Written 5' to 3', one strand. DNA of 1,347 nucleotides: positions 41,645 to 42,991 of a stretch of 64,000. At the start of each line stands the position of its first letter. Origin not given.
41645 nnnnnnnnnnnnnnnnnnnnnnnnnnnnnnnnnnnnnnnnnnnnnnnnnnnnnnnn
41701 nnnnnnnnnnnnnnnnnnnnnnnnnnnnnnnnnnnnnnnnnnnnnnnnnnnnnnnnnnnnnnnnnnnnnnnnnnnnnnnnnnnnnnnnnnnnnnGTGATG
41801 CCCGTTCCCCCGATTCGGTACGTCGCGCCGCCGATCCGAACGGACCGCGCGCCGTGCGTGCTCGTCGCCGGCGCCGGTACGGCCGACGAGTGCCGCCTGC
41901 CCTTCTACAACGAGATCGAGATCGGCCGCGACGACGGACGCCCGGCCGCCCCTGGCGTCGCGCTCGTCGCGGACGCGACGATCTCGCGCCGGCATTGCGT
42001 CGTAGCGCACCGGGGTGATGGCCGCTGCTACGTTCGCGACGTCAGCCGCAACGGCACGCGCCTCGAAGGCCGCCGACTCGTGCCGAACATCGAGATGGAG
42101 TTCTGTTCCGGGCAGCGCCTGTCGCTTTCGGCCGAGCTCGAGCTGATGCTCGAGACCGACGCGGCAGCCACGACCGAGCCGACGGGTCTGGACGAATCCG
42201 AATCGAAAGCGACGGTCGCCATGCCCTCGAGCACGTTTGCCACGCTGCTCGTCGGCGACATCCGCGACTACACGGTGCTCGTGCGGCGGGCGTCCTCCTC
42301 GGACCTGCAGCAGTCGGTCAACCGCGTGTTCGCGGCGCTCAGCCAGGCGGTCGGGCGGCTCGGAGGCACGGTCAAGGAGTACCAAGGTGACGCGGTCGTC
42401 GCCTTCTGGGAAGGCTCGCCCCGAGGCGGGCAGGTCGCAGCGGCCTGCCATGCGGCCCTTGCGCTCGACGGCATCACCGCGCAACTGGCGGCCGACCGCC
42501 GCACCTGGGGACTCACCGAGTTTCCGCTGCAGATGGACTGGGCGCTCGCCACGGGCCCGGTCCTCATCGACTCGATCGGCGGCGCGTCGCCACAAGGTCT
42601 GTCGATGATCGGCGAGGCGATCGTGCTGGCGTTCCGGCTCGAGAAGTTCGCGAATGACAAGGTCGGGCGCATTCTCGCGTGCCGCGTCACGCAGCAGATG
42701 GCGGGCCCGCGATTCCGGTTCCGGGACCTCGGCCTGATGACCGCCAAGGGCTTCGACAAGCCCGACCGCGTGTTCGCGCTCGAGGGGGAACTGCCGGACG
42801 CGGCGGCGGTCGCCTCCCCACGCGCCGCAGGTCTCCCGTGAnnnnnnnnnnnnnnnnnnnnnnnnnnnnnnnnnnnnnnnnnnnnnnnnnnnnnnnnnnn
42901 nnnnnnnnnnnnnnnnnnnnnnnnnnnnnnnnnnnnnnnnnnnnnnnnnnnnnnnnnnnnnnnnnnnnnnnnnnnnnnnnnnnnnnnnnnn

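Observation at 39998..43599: Self-contained, translationally coupled cyclic-nucleotide module: FAD oxidoreductase, stand-alone cNMP receptor, FHA-cyclase, phosphodiesterase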

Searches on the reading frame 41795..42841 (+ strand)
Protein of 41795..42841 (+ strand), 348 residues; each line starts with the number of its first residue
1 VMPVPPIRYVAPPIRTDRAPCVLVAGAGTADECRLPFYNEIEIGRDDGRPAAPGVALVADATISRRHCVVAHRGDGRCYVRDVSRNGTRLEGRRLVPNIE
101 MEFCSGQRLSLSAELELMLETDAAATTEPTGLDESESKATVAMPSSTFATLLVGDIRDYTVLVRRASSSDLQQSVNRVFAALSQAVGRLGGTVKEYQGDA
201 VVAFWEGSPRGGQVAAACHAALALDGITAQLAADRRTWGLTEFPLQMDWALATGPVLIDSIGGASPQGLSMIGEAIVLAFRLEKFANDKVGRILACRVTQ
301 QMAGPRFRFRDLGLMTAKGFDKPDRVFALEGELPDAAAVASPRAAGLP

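Call 3: search_protein_families(library=pfam, proteins=[window:41795-42841:+], max_evalue=0.01)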
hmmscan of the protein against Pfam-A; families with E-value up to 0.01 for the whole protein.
window:41795-42841:+ (348 aa): 2 families
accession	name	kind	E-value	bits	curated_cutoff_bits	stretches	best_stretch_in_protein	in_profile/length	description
PF00498.31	FHA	-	6.7e-09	36.5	20.7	1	42-102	2-57/67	FHA domain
PF00211.25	Guanylate_cyc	-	0.0018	18.3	21.9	1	147-322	7-174/183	Adenylate and Guanylate cyclase catalytic domain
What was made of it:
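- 41798..42841 (+): FHA-cyclase, 347 aa (alternative GTG start at 41795). FHA domain about nt 41918-42103. Class III cyclase-homology domain about nt 42236-42787. Key residues: D154, E194, D198, S269, V276, R280. FHA 6.7e-9; Guanylate_cyc 1.8e-3, below the gathering score (call 3).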

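Call 4: search_protein_families(library=ncbifam, proteins=[window:41795-42841:+], max_evalue=0.01)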
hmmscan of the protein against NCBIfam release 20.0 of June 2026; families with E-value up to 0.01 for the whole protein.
window:41795-42841:+ (348 aa): 3 families
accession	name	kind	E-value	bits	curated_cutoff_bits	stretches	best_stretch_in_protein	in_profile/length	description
TIGR03354.1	VI_FHA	hypoth_equivalog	0.00023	21.1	120.25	1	60-130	40-114/420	type VI secretion system-associated FHA domain protein TagH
NF052573.1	HisKinEspAMyxo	equivalog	0.0026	15.8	1400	1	58-111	60-111/755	serine histidine kinase EspA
NF049868.1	FhaB_Rv0019c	equivalog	0.0047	17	125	1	22-100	70-142/158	FHA domain-containing protein FhaB/FipA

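Call 10: find_homologous_proteins(query=window:41795-42841:+)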
Query window:41795-42841:+ (348 aa): 554 proteins with E <= 0.001 among 8000 candidates; the best 120 are listed.
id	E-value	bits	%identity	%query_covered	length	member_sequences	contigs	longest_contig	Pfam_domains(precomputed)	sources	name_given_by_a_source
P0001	1.3e-225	766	100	100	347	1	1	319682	PF00498.32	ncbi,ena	-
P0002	1.3e-157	542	73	98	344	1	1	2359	PF00498.32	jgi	jgi:class 3 adenylate cyclase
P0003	6.6e-155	533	74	95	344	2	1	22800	PF00498.32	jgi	jgi:class 3 adenylate cyclase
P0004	9.5e-147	507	71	95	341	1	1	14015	PF00498.32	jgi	-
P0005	2.4e-145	502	70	96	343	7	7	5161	PF00498.32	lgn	-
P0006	8.5e-141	487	70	95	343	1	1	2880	PF00498.32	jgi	jgi:class 3 adenylate cyclase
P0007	1.2e-140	486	69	95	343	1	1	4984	PF00498.32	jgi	-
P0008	2.8e-137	475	72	89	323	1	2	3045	PF00498.32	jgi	-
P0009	1.3e-129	450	65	95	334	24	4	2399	PF00498.32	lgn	-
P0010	4.1e-128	445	64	96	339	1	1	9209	PF00498.32,PF00211.26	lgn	-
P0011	1.1e-125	437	63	95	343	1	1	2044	PF00498.32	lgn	-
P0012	1.6e-125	437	61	98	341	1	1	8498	PF00498.32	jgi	jgi:class 3 adenylate cyclase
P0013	3.1e-125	436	64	95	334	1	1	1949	PF00498.32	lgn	-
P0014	3.4e-121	423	61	96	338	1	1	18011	PF00498.32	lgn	-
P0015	2.5e-120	420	60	97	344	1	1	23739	PF00498.32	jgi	-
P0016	1.6e-119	417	60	96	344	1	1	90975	PF00498.32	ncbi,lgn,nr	ncbi:MAG: adenylate/guanylate cyclase domain-containing protein [Acidobacteriota bacterium]|nr:adeny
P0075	1.0e-106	375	57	91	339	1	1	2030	PF00498.32,PF00211.26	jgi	jgi:class 3 adenylate cyclase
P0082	1.7e-105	371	57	93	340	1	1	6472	PF00498.32,PF00211.26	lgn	-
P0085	3.3e-105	370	58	94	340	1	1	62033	PF00498.32,PF16697.11,PF00211.26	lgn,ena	-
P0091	1.5e-104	368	56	93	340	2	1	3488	PF00498.32,PF00211.26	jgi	jgi:class 3 adenylate cyclase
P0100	1.5e-103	365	57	93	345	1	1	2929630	PF00498.32,PF00211.26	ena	-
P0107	3.3e-103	363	55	93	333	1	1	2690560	PF00498.32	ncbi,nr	ncbi:MAG: adenylate/guanylate cyclase domain-containing protein [Candidatus Eiseniibacteriota bacter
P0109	4.5e-103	363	56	94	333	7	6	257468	PF00498.32,PF00211.26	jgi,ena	jgi:class 3 adenylate cyclase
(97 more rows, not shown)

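Call 12: find_encoding_contigs(protein=P0001, flank=6000, max_places=2)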
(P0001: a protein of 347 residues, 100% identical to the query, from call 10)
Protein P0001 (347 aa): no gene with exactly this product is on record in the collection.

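Call 13: find_encoding_contigs(protein=P0016, flank=6000, max_places=2)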
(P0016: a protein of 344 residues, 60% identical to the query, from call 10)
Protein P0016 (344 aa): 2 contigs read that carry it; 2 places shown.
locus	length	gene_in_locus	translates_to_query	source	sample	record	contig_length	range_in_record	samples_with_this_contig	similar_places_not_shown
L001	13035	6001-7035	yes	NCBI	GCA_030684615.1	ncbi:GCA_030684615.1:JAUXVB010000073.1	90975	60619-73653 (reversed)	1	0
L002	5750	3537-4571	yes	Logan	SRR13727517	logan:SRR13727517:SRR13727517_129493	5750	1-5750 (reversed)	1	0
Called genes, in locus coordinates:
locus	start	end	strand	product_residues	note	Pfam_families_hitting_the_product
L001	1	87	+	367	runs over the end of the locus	PF02746:MR_MLE_N, PF13378:MR_MLE_C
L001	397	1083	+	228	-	PF00072:Response_reg, PF00486:Trans_reg_C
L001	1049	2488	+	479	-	PF00672:HAMP, PF00512:HisKA, PF02518:HATPase_c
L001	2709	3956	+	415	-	-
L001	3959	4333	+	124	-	PF00027:cNMP_binding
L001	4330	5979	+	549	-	PF14691:Fer4_20, PF01266:DAO (weak), PF07992:Pyr_redox_2, PF12831:FAD_oxidored (faint), PF13450:NAD_binding_8, PF13738:Pyr_redox_3 (weak), PF00070:Pyr_redox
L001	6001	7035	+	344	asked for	PF00498:FHA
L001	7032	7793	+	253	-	PF12706:Lactamase_B_2, PF23023:Anti-Pycsar_Apyc1 (weak), PF02112:PDEase_II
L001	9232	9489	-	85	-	-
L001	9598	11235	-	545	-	PF17900:Peptidase_M1_N, PF01433:Peptidase_M1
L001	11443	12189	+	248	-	PF08123:DOT1 (weak), PF06325:PrmA (weak), PF13847:Methyltransf_31, PF08241:Methyltransf_11 (weak), PF09445:Methyltransf_15 (weak), PF13649:Methyltransf_25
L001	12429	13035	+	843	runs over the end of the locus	PF07626:PSD3, PF07637:PSD5, PF07631:PSD4, PF07627:PSCyt3, PF07624:PSD2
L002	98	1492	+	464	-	PF01266:DAO (faint)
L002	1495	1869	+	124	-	PF00027:cNMP_binding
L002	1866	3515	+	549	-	PF14691:Fer4_20, PF01266:DAO (weak), PF07992:Pyr_redox_2, PF12831:FAD_oxidored (faint), PF13450:NAD_binding_8, PF13738:Pyr_redox_3 (weak), PF00070:Pyr_redox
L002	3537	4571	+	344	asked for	PF00498:FHA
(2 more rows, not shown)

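Call 14: find_encoding_contigs(protein=P0107, flank=6000, max_places=2)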
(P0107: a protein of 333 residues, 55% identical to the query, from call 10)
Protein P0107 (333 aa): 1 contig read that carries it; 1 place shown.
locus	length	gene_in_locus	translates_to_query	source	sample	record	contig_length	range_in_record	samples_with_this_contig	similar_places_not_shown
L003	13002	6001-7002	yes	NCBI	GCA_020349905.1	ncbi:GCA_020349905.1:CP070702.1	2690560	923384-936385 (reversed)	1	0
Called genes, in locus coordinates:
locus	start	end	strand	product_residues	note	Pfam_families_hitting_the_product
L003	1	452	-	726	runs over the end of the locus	PF00082:Peptidase_S8, PF10342:Kre9_KNH (faint), PF17957:Big_7 (weak)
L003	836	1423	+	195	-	PF20347:DUF6642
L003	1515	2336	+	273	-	PF01435:Peptidase_M48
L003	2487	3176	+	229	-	PF06161:DUF975 (faint), PF25231:DUF7847 (weak), PF06790:UPF0259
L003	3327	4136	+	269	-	PF03781:FGE-sulfatase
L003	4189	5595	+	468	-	-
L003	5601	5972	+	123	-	PF00027:cNMP_binding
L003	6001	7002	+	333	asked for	PF00498:FHA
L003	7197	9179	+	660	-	PF00128:Alpha-amylase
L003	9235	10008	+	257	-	PF01048:PNP_UDP_1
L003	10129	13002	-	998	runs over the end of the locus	PF14870:PSII_BNR, PF01546:Peptidase_M20, PF04389:Peptidase_M28, PF13860:FlgD_ig (weak)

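Call 15: search_solved_structures(query=window:41798-42841:+, max_evalue=1, show_alignments=3)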
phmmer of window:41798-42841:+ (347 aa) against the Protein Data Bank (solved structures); distinct sequences matched with E-value up to 1: 42.
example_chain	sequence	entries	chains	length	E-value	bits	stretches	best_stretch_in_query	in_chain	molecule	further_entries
3r5g_A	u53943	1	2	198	4.3e-13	52.4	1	149-328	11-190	CyaB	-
2w01_A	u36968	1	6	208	4.8e-12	48.9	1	149-326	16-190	ADENYLATE CYCLASE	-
6fht_A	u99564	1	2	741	2e-10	43.6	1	148-325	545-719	Bacteriophytochrome,Adenylate cyclase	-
1yk9_A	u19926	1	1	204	6.8e-07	32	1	148-328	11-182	Adenylate cyclase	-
6sir_A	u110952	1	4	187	1.2e-06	31.2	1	148-322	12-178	Nucleotide cyclase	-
4p2f_A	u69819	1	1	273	2.1e-06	30.4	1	143-326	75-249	Adenylate cyclase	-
4p2m_A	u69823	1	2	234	2.3e-06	30.2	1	145-328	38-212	Adenylate cyclase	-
4p2x_A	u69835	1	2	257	2.9e-06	29.9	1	144-326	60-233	Adenylate cyclase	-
5oyh_A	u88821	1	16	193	3.5e-06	29.6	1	148-323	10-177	Nucleotide cyclase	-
5o5k_A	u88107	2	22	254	5.3e-06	29.1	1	135-318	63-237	Adenylate cyclase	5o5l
7yz9_A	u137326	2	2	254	5.8e-06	28.9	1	144-318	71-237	Adenylate cyclase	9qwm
6ao9_A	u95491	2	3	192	2e-05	27.1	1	148-326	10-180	Bacterio-rhodopsin/guanylyl cyclase 1 fusion protein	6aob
5x4t_A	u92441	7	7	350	2.7e-05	26.7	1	147-331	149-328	Photoactivated adenylyl cyclase | Family 3 adenylate cyclase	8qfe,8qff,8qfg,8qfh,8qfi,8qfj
9f1z_A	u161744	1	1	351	2.7e-05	26.7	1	147-331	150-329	Family 3 adenylate cyclase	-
5x4u_A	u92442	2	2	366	3e-05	26.6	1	147-331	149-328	Photoactivated adenylyl cyclase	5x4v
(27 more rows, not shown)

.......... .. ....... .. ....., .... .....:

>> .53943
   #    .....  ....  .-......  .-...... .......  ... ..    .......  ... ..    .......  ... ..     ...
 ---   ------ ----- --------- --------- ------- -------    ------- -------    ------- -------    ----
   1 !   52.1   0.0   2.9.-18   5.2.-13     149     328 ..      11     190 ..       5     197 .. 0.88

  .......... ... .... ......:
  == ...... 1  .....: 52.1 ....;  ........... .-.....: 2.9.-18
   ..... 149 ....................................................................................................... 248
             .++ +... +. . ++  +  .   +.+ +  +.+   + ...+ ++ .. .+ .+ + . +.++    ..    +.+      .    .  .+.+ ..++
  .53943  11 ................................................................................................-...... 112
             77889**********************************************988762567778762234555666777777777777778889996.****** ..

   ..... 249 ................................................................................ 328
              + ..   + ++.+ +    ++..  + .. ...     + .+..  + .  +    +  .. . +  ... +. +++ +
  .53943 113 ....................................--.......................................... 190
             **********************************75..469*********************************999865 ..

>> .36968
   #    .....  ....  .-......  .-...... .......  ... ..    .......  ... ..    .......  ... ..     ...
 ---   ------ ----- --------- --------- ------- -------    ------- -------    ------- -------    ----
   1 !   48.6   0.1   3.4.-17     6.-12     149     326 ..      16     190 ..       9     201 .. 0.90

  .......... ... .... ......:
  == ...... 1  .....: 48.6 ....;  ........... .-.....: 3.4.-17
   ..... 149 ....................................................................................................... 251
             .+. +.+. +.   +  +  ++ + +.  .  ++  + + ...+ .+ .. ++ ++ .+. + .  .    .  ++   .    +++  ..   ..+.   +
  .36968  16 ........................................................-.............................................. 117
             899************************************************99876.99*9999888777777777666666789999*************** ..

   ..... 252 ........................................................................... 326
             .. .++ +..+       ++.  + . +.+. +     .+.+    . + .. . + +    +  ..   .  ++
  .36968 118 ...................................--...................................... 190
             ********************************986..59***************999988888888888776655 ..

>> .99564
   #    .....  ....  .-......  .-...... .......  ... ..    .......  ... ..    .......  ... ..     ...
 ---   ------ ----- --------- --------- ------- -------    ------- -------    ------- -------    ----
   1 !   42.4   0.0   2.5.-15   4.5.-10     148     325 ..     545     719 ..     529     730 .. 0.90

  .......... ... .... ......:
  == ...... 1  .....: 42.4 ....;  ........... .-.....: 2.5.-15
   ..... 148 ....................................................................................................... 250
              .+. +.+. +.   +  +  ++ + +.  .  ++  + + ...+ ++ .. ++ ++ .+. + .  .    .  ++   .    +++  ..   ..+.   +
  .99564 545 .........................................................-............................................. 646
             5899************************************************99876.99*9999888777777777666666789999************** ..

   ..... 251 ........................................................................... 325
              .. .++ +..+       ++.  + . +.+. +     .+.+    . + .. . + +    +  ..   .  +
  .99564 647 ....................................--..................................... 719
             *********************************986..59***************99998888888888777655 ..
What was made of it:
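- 41798..42841 (+): CyaB 3r5g 4e-13 and Cya2 2w01 5e-12, with residue-level alignments (call 15).
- On Class III nucleotidyl cyclase (catalytic domain, PF00211): PDB phmmer: CyaB 3r5g 4.3e-13, Cya2 2w01 4.8e-12, over residues 149-328 (call 15).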

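Call 16: search_protein_families(library=padloc, proteins=[window:41798-42841:+], max_evalue=0.1)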
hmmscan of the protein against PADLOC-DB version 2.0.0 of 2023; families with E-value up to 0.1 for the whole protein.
window:41798-42841:+ (347 aa): 6 families
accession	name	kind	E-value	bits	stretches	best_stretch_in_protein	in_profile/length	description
PDLC02367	PycC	-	4.4e-09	34.1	1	148-289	44-181/226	-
PDLC00734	PycC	-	6.2e-09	33.4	1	143-300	185-339/374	Pycsar cyclase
PDLC00766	PycC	-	5.1e-06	24.1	1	148-292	44-187/232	Pycsar cyclase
PDLC00765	PycC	-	3.4e-05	21.1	1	148-292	258-404/477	Pycsar cyclase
PDLC02370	PycC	-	0.0002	18.8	1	153-221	87-153/340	-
PDLC00764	PycC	-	0.0024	14.8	1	144-211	91-158/449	Pycsar cyclase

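Call 18: find_related_loci(query=A1, collection=genome_contigs, flank=8000)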
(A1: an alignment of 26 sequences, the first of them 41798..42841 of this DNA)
Query A1 (347 aa) in genome_contigs; peptide patterns used: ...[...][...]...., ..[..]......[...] (x = any residue, [..] = any of these).
117 stretches matched a pattern; 108 encode a relative of the query (tblastn E <= 1e-3); the best 80 are kept; 80 distinct loci.
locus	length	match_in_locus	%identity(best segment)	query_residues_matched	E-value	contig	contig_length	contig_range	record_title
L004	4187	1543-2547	64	4-341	2e-136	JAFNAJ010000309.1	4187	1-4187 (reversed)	MAG: Acidobacteria bacterium isolate CTSoil_015 scaffold_20078, whole genome shotgun sequence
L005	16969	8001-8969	58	7-331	3e-108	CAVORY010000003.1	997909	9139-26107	MAG: uncultured Acidobacteriota bacterium isolate MFD00032.bin.2.43 genome assembly, contig: contig_16631, whole genome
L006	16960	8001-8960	55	7-328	8e-107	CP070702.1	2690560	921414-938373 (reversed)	MAG: Candidatus Eiseniibacteriota bacterium isolate bin56 chromosome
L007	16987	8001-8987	57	7-337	4e-106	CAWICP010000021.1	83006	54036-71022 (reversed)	MAG: uncultured Acidobacteriota bacterium isolate MFD00709.bin.3.153 genome assembly, contig: contig_57208, whole genome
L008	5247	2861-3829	54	6-331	2e-106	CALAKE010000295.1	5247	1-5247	MAG: uncultured bacterium isolate N4_Bin_Bin_7_1 genome assembly, contig: c_000008161391, whole genome shotgun sequence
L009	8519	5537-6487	52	8-328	2e-100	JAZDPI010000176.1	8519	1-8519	MAG: Candidatus Eisenbacteria bacterium isolate MEGAHIT-group-0.827 k141_5909169, whole genome shotgun sequence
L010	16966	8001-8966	55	6-330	2e-100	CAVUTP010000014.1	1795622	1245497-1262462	MAG: uncultured Acidobacteriota bacterium isolate MFD03899.bin.2.164 genome assembly, contig: contig_3473, whole genome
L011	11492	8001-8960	55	6-330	3e-100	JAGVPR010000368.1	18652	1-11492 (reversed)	MAG: Candidatus Eisenbacteria bacterium isolate DeMMO3_22 c_000000076282, whole genome shotgun sequence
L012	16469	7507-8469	54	9-330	6e-100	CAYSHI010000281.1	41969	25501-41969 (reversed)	MAG TPA_asm: uncultured Acidobacteriota bacterium isolate binchicken_co231_131 genome assembly, contig: k141_367124, who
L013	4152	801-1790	50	11-333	8e-98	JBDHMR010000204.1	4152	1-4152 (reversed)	MAG: Gemmatimonadota bacterium isolate Meg22_46_Bin_250 Meg22_46_Bin_250_scaffold_81702, whole genome shotgun sequence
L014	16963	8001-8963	51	8-329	1e-94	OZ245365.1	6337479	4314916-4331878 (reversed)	MAG: Candidatus Marinacidobacterales bacterium isolate 428a867e-cc31-4725-90fc-edcd7ced3517 genome assembly, chromosome:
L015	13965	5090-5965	52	34-328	8e-94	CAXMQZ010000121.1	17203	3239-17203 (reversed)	MAG: uncultured Polyangiaceae bacterium isolate 10C-St20-MC-01_bin.6.orig genome assembly, contig: k141_1107659, whole g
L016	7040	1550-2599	50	1-345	2e-93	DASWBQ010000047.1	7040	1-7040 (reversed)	MAG TPA_asm: Gemmatimonadales bacterium isolate SMAG_U2686 k141_817897, whole genome shotgun sequence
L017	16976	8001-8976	58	7-333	2e-101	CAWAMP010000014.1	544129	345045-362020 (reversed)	MAG: uncultured Acidobacteriota bacterium isolate MFD02979.bin.1.171 genome assembly, contig: contig_49103, whole genome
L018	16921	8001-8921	50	22-328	2e-93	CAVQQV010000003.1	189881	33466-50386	MAG: Candidatus Sulfomarinibacteraceae bacterium isolate MFD09779.bin.2.237 genome assembly, contig: contig_12763, whole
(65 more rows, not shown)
